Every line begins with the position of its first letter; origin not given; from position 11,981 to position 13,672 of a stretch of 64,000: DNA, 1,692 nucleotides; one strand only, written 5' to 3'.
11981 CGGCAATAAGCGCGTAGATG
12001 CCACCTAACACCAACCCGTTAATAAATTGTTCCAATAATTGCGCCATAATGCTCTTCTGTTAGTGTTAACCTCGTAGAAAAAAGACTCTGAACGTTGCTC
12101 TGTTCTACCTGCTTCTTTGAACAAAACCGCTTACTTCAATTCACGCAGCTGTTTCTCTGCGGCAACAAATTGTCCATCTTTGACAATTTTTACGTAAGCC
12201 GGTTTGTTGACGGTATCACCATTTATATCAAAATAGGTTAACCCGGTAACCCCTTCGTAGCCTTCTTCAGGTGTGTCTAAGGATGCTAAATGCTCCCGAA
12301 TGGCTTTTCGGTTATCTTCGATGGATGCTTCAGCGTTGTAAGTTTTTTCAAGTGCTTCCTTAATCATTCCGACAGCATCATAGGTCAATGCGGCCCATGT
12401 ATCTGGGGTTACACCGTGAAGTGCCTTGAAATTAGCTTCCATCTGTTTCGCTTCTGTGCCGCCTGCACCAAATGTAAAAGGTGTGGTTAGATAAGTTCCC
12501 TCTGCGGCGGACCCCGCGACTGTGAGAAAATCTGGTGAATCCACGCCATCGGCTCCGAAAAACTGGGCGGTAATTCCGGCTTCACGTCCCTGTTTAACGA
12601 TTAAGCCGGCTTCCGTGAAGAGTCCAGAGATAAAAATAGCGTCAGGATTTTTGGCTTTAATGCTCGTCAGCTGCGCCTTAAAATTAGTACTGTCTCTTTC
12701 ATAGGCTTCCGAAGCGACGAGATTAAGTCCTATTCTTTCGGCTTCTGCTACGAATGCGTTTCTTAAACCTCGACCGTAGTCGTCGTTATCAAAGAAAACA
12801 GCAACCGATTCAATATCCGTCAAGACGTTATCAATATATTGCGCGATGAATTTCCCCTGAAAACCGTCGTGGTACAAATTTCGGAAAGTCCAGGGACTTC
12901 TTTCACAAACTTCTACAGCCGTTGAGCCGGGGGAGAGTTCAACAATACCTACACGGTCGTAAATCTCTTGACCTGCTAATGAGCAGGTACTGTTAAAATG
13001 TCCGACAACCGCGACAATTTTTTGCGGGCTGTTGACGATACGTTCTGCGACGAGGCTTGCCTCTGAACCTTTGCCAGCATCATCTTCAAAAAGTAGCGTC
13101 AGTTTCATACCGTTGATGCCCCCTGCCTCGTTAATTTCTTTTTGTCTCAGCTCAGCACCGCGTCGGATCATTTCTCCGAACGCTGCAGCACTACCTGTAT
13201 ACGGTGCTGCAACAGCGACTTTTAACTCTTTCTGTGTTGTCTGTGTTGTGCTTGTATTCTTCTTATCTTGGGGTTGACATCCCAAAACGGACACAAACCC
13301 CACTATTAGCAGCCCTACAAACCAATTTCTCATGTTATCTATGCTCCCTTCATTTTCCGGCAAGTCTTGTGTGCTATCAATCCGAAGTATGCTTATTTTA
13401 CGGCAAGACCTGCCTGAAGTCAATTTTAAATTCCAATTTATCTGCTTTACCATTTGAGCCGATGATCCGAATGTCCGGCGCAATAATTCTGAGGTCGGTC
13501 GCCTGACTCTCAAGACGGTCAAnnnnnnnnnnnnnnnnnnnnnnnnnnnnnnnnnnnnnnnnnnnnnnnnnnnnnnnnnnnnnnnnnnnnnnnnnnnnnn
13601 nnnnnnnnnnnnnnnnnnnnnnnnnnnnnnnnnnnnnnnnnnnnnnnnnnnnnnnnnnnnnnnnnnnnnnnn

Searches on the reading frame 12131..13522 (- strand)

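Call 43: search_protein_families(library=pfam, proteins=[window:12131-13522:-], max_evalue=0.0001)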
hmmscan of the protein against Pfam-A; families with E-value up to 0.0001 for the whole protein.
window:12131-13522:- (463 aa): 3 families
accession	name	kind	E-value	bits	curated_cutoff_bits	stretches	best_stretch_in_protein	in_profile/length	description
PF13458.12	Peripla_BP_6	-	1.2e-53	183.4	31.7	1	100-450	2-342/343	Periplasmic binding protein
PF01094.35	ANF_receptor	-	2.5e-19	70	25.4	1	128-439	11-342/353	Receptor family ligand binding region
PF13433.12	Peripla_BP_5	-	2.8e-09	37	27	1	101-180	2-80/363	Periplasmic binding protein domain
